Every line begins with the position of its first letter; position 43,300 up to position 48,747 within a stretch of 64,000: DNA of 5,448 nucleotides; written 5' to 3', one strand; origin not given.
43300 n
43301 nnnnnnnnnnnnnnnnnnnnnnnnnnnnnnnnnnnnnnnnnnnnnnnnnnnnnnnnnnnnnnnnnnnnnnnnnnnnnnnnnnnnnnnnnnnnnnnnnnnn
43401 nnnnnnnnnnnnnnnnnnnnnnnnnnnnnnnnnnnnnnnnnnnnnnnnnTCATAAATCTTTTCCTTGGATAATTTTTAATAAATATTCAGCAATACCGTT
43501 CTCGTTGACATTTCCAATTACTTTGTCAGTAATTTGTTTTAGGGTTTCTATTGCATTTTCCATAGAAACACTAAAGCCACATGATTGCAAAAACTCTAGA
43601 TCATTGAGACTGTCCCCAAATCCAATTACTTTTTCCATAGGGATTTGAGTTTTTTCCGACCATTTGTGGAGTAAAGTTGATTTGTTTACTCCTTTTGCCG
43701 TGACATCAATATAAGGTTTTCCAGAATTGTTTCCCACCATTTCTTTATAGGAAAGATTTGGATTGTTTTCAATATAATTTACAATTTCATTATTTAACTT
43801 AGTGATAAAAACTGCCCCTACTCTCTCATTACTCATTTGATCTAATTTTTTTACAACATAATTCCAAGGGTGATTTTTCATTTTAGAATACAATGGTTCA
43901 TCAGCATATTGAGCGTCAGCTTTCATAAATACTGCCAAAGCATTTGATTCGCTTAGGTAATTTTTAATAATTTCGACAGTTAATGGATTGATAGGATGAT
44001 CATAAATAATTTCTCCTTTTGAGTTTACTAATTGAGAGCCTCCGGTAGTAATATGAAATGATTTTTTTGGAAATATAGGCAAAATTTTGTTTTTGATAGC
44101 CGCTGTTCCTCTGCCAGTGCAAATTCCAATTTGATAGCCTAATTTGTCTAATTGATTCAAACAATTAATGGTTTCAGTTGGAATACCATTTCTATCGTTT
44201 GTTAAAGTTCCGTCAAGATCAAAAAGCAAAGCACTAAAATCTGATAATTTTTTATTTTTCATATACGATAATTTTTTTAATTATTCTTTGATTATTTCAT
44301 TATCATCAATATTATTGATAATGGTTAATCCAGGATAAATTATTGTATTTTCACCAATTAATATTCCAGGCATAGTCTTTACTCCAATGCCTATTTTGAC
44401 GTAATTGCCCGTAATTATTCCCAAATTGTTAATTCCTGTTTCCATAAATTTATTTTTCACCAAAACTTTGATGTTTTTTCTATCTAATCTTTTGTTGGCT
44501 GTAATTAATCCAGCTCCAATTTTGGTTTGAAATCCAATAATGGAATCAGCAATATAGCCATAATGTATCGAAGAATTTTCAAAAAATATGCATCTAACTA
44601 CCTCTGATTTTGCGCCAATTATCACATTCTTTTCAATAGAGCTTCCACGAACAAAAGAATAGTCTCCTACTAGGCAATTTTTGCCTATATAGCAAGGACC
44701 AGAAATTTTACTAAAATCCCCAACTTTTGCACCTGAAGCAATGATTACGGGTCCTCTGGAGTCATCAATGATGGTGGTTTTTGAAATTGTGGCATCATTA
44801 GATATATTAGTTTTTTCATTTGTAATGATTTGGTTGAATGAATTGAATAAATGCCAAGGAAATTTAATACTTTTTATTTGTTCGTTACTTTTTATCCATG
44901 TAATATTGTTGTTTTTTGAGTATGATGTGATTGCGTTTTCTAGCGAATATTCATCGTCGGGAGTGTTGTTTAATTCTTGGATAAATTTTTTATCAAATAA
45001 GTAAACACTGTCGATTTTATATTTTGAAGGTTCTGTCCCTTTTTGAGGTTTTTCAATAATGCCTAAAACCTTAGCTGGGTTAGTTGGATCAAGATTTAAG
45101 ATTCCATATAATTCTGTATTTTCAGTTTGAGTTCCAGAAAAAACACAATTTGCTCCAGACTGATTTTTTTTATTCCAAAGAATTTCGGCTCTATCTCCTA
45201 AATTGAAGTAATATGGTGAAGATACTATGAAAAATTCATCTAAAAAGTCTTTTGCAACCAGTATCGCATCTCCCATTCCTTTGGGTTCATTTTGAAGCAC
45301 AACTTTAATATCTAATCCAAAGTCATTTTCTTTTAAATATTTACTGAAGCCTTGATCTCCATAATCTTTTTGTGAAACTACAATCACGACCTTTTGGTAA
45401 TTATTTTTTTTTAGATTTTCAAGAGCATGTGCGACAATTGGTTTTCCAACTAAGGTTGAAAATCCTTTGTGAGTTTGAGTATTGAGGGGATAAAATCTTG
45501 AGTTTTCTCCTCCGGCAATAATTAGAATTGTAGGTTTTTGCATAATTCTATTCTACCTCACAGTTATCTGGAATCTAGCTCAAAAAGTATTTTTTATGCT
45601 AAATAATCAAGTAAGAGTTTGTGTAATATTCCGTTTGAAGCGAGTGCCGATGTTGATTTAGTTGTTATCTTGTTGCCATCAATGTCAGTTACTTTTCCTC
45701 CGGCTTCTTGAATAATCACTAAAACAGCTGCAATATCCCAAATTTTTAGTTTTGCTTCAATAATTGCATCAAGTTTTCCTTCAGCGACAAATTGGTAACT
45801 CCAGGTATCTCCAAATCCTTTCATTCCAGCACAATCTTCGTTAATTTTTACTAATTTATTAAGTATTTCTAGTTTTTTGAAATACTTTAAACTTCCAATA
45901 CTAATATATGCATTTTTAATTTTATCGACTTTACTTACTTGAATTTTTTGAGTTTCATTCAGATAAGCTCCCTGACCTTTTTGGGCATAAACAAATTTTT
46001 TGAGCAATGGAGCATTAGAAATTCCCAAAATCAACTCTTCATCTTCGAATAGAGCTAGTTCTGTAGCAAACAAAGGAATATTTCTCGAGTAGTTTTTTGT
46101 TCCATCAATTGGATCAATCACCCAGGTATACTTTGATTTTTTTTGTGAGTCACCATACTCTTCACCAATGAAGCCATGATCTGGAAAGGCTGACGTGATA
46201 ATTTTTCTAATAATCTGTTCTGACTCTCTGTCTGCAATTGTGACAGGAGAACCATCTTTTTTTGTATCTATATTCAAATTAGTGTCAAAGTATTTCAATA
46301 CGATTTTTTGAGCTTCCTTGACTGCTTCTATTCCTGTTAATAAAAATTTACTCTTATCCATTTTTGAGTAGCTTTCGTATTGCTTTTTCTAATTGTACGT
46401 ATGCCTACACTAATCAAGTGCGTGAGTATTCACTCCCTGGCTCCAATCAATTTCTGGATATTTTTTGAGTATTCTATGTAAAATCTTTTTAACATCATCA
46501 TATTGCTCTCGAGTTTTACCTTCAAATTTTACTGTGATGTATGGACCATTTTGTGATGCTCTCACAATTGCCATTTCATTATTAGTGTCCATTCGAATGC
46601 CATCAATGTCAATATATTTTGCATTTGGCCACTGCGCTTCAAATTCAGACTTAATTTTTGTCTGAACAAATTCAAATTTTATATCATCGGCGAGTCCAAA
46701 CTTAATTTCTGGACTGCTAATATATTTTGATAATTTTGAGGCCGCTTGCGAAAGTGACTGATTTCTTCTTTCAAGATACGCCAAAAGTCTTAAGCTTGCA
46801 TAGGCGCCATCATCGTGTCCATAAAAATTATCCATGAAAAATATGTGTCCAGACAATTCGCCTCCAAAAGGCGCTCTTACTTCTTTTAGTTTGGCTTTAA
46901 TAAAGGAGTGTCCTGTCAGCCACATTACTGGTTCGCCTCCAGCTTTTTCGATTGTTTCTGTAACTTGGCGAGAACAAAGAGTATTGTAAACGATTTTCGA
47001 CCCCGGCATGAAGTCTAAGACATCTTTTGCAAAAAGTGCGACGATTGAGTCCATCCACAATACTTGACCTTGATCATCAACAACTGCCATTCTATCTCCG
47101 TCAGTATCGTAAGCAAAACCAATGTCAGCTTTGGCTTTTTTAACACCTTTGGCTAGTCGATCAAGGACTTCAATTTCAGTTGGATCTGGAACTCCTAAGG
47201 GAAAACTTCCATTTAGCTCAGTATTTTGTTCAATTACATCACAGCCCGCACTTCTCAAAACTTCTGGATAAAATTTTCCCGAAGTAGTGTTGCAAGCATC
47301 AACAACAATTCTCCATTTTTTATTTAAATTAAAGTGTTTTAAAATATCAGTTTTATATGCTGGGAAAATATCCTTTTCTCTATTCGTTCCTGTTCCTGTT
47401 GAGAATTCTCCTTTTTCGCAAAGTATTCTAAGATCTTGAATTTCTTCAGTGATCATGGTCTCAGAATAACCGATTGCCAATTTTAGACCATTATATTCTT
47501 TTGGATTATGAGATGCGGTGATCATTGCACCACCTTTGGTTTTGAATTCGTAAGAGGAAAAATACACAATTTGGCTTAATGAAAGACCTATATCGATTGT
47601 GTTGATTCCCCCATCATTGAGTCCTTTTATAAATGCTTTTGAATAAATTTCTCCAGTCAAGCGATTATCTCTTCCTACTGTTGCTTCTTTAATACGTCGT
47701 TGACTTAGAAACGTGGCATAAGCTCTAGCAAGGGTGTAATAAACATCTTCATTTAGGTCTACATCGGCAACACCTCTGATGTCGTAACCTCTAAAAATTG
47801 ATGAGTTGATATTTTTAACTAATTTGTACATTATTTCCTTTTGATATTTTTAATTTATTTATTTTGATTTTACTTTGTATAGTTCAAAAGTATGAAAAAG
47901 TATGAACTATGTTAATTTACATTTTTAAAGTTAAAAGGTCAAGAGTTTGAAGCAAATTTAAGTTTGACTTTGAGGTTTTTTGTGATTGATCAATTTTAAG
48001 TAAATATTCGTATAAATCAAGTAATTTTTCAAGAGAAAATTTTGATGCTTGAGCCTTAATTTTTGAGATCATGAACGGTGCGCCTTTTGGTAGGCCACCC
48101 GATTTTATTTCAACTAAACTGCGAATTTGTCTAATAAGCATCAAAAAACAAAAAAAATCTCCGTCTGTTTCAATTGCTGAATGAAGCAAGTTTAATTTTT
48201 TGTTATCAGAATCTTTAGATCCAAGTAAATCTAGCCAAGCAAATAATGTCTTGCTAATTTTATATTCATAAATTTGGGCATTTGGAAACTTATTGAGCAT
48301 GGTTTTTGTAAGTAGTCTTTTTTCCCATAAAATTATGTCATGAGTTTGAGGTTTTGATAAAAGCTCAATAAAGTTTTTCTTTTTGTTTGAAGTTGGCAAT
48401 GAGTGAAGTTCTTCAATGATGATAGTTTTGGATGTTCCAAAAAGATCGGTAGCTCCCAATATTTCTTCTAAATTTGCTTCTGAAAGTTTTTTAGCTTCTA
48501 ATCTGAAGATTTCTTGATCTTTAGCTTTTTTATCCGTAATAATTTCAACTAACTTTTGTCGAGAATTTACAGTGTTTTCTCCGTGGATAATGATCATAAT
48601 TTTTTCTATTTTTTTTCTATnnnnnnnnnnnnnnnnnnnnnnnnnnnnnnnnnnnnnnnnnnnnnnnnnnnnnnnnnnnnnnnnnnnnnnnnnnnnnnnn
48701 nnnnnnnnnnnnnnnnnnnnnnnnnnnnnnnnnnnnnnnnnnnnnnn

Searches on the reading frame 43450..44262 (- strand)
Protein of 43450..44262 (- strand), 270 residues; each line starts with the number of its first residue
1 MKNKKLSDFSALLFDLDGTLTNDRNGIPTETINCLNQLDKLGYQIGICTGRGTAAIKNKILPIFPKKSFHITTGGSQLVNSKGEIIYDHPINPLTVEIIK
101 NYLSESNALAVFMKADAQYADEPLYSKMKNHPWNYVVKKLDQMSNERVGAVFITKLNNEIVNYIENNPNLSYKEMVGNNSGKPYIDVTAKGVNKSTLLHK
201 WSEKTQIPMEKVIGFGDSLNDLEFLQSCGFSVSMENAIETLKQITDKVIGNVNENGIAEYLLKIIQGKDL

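Call 6: search_protein_families(library=pfam, proteins=[window:43450-44262:-])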
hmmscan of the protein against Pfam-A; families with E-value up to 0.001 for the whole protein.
window:43450-44262:- (270 aa): 5 families
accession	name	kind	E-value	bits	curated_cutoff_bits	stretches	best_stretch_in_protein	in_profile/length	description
PF08282.18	Hydrolase_3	-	1e-45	156.9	20.9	1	13-261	2-255/255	haloacid dehalogenase-like hydrolase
PF00702.32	Hydrolase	-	1.3e-09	39.2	26.4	0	186-229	148-191/191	haloacid dehalogenase-like hydrolase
PF05116.19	S6PP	-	9.2e-08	32.4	20.3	1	181-243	153-215/247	Sucrose-6F-phosphate phosphohydrolase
PF13419.12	HAD_2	-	3.8e-07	30.8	23.8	0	32-82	85-135/178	Haloacid dehalogenase-like hydrolase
PF12710.13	HAD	-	0.00084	20.2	27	0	189-225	150-188/189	haloacid dehalogenase-like hydrolase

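Call 51: search_protein_families(library=ncbifam, proteins=[window:43450-44262:-], max_evalue=0.00001)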
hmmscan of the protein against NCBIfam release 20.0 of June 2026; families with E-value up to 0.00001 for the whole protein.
window:43450-44262:- (270 aa): 16 families
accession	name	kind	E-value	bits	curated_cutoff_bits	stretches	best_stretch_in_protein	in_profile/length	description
TIGR00099.1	Cof-subfamily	subfamily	2.8e-43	148.4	137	1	12-261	2-256/256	Cof-type HAD-IIB family hydrolase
NF045966.1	YcsE_rel_Pase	equivalog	5.6e-27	94.9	220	1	13-261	6-259/265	YcsE-related riboflavin metabolism phosphatase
TIGR01484.1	HAD-SF-IIB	subfamily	2.3e-23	83.4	41.8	1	12-234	2-221/221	HAD-IIB family hydrolase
NF011705.0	PRK15126.1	equivalog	7.4e-23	81.2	336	1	14-266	7-263/272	HMP-PP phosphatase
NF007821.0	PRK10530.1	equivalog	3.7e-22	78.8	274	1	14-263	8-269/272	pyridoxal phosphatase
NF002245.0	PRK01158.1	equivalog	9.5e-20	70.9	198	1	9-264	3-228/233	phosphoglycolate phosphatase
TIGR01487.1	Pglycolate_arch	equivalog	6.6e-19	68.6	122.75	1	172-261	127-215/215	phosphoglycolate phosphatase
NF008213.0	PRK10976.1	equivalog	2.1e-18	66.8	386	1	14-264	7-263/266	sugar/pyridoxal phosphate phosphatase YigL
TIGR01482.1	SPP-subfamily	subfamily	5.8e-16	58.7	107.15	1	14-266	3-222/225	sucrose-phosphate phosphatase subfamily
NF007806.0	PRK10513.1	equivalog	1.9e-15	57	273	1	179-261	182-264/270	sugar-phosphatase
TIGR01670.1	KdsC-phosphatas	subfamily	1.7e-07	31.3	106.95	0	193-251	76-134/154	3-deoxy-D-manno-octulosonate 8-phosphate phosphatase, YrbI family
TIGR01490.1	HAD-SF-IB-hyp1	subfamily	3.4e-07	30.7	98.3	0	188-234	150-196/202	HAD-IB family hydrolase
TIGR01662.1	HAD-SF-IIIA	subfamily_domain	1.6e-06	28.3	44.6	0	11-52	2-51/141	HAD-IIIA family hydrolase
TIGR01486.1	HAD-SF-IIB-MPGP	subfamily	3e-06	26.7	164.75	0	181-243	165-232/257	mannosyl-3-phosphoglycerate phosphatase family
TIGR01488.1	HAD-SF-IB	subfamily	6.9e-06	26.1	45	0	157-226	107-175/177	HAD-IB family phosphatase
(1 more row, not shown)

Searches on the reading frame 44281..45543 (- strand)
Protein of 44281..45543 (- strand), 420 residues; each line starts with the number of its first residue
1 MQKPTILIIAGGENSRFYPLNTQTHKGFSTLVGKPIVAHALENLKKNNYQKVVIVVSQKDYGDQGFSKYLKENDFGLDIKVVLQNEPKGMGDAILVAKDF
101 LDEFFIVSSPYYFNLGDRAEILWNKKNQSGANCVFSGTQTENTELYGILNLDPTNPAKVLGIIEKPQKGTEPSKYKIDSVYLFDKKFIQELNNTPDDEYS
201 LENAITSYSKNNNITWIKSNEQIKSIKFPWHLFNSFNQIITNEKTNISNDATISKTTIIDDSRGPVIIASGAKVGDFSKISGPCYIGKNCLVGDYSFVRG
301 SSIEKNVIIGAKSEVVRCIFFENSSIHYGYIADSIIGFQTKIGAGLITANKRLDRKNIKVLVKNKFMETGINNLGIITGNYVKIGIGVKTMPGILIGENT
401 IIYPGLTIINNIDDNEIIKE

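Call 6: search_protein_families(library=pfam, proteins=[window:44281-45543:-])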
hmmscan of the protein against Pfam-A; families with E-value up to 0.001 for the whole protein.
window:44281-45543:- (420 aa): 4 families
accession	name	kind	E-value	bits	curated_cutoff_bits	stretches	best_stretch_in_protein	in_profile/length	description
PF00483.29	NTP_transferase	-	1.6e-21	77.5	21.2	1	7-205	3-206/245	Nucleotidyl transferase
PF00132.30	Hexapep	-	5.5e-12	45.3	27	2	266-300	2-36/36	Bacterial transferase hexapeptide (six repeats)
PF25084.1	LbH_EIF2B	-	3.1e-09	37.2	54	1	250-345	9-102/105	EIF2B subunit epsilon LbH domain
PF12804.13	NTP_transf_3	-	3.6e-06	27.7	27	1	7-97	2-79/160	MobA-like NTP transferase domain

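Call 51: search_protein_families(library=ncbifam, proteins=[window:44281-45543:-], max_evalue=0.00001)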
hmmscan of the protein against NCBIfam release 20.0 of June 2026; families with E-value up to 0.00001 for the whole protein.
window:44281-45543:- (420 aa): 30 families (the best 25 are shown)
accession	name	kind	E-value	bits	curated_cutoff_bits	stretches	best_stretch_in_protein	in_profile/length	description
TIGR03992.1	Arch_glmU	subfamily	2.2e-72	244.1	292.1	1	7-408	4-393/393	bifunctional sugar-1-phosphate nucleotidylyltransferase/acetyltransferase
NF041173.1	Sug_nt_acttase_Thmprot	equivalog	1.5e-62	211.8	600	1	6-418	3-403/405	bifunctional sugar-1-phosphate nucleotidylyltransferase/acetyltransferase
TIGR01208.1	rmlA_long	equivalog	1.1e-35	123.2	320.25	1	7-344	3-333/353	glucose-1-phosphate thymidylyltransferase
TIGR03991.1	alt_bact_glmU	hypoth_equivalog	4.2e-26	92.2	225.3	1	234-408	169-344/394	UDP-N-acetylglucosamine diphosphorylase/glucosamine-1-phosphate N-acetyltransferase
NF010933.0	PRK14353.1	equivalog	5.3e-22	78.1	505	2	244-351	268-373/453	bifunctional UDP-N-acetylglucosamine diphosphorylase/glucosamine-1-phosphate N-acetyltransferase GlmU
TIGR01173.1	glmU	equivalog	3.6e-20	72.2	366.85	2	238-365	274-398/452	bifunctional UDP-N-acetylglucosamine diphosphorylase/glucosamine-1-phosphate N-acetyltransferase GlmU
NF052502.1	man1P_GTase_Rv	exception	7.1e-18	64.6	440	1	7-193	4-184/352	mannose-1-phosphate guanylyltransferase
NF010932.0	PRK14352.1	equivalog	2.7e-17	62.6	611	2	3-190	6-190/488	bifunctional UDP-N-acetylglucosamine diphosphorylase/glucosamine-1-phosphate N-acetyltransferase GlmU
NF041313.1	UDPGP_AglF_Halo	equivalog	7.1e-17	61.6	400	1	7-213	4-208/234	UTP--glucose-1-phosphate uridylyltransferase AglF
TIGR01207.1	rmlA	equivalog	1.8e-16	60.1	360.65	1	7-196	3-191/286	glucose-1-phosphate thymidylyltransferase RfbA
NF010936.0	PRK14356.1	equivalog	2.4e-16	59.7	666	1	244-367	287-407/456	bifunctional UDP-N-acetylglucosamine diphosphorylase/glucosamine-1-phosphate N-acetyltransferase GlmU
NF010934.1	PRK14354.1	equivalog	3e-16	59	450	2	240-370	276-402/447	bifunctional UDP-N-acetylglucosamine diphosphorylase/glucosamine-1-phosphate N-acetyltransferase GlmU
NF010937.0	PRK14357.1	equivalog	7.6e-15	54.7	658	1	6-326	3-315/448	bifunctional UDP-N-acetylglucosamine diphosphorylase/glucosamine-1-phosphate N-acetyltransferase GlmU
NF010935.0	PRK14355.1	equivalog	2.2e-13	49.6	718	1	4-315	4-318/459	bifunctional UDP-N-acetylglucosamine diphosphorylase/glucosamine-1-phosphate N-acetyltransferase GlmU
TIGR01099.1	galU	equivalog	3.9e-13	49.6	326.8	1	78-216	95-242/261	UTP--glucose-1-phosphate uridylyltransferase GalU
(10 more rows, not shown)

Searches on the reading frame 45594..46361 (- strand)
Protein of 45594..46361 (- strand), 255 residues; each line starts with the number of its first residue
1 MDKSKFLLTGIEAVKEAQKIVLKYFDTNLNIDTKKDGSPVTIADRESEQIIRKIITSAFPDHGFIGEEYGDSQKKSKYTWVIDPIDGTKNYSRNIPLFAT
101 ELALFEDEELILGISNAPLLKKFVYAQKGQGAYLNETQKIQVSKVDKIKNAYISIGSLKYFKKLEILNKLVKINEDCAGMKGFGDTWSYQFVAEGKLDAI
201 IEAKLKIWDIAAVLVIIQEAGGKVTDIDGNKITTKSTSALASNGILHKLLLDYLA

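Call 6: search_protein_families(library=pfam, proteins=[window:45594-46361:-])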
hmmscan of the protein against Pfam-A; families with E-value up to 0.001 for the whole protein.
window:45594-46361:- (255 aa): 1 family
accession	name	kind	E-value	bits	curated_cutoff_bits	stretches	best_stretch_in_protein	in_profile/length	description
PF00459.30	Inositol_P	-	5.1e-60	203.7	27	1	4-252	3-264/271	Inositol monophosphatase family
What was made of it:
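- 45594..46361 (-): Inositol-monophosphatase-family phosphatase. Call 6.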

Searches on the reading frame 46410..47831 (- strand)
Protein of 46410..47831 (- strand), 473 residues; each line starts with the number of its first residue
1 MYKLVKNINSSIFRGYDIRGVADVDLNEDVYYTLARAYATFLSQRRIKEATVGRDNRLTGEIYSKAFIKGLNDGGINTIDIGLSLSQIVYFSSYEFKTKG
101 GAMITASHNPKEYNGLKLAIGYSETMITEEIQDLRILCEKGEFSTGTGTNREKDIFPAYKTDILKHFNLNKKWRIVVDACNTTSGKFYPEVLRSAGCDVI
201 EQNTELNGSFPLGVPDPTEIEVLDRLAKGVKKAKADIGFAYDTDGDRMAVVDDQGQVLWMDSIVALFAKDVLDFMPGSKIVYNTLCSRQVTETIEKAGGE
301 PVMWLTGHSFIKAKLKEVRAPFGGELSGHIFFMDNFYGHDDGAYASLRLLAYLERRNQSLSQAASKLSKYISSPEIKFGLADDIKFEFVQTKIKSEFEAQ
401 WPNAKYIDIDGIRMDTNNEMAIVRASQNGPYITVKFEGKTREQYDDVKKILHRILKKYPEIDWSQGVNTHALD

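Call 6: search_protein_families(library=pfam, proteins=[window:46410-47831:-])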
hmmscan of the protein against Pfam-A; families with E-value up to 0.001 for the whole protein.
window:46410-47831:- (473 aa): 3 families
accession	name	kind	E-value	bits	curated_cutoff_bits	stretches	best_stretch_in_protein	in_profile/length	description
PF02878.22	PGM_PMM_I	-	4.3e-27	94.9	22.5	1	12-133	3-126/138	Phosphoglucomutase/phosphomannomutase, alpha/beta/alpha domain I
PF02879.22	PGM_PMM_II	-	1.1e-22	81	29.3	1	163-255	7-103/103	Phosphoglucomutase/phosphomannomutase, alpha/beta/alpha domain II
PF02880.22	PGM_PMM_III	-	3.1e-22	79.3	20.7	1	261-368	3-113/115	Phosphoglucomutase/phosphomannomutase, alpha/beta/alpha domain III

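Call 51: search_protein_families(library=ncbifam, proteins=[window:46410-47831:-], max_evalue=0.00001)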
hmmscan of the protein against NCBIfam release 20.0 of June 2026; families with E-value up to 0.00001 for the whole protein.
window:46410-47831:- (473 aa): 6 families
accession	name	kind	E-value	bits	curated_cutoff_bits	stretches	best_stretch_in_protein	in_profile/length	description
NF046027.1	PhglucPhmanMutPgmG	equivalog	9e-108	360.9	600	1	7-455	4-450/460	phosphoglucomutase/phosphomannomutase PgmG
TIGR03990.1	Arch_GlmM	equivalog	1.1e-90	304.7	439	1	12-450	3-439/444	phosphoglucosamine mutase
NF007088.0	PRK09542.1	equivalog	1.1e-82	278.4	618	1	9-452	8-450/456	phosphomannomutase/phosphoglucomutase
NF011943.0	PRK15414.1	subfamily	3.7e-60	204.2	801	1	11-442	5-440/456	phosphomannomutase CpsG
TIGR01455.1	glmM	equivalog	2.5e-46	158.3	447.55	1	18-370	6-367/442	phosphoglucosamine mutase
NF005737.0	PRK07564.1-1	equivalog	4.9e-06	25.4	378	0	169-363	202-399/543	alpha-D-glucose phosphate-specific phosphoglucomutase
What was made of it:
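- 46410..47831 (-): pgm (phosphoglucomutase/phosphomannomutase), the first gene of the regulated operon. Calls 6 and 51.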

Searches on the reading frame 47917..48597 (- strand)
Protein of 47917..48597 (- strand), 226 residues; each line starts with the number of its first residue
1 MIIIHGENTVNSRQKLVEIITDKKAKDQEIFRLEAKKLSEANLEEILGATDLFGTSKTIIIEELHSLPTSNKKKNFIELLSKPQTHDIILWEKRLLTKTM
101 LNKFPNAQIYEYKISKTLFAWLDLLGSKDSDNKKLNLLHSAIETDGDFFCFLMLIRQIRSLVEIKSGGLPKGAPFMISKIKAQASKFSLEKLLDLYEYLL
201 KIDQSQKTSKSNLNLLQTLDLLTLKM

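Call 6: search_protein_families(library=pfam, proteins=[window:47917-48597:-])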
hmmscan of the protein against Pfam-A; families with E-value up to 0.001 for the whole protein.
window:47917-48597:- (226 aa): 1 family
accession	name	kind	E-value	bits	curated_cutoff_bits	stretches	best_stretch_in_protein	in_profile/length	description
PF21694.2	DNA_pol3_delta_C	-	3.3e-06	27.5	27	1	173-218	70-115/121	DNA polymerase III delta subunit, C-terminal domain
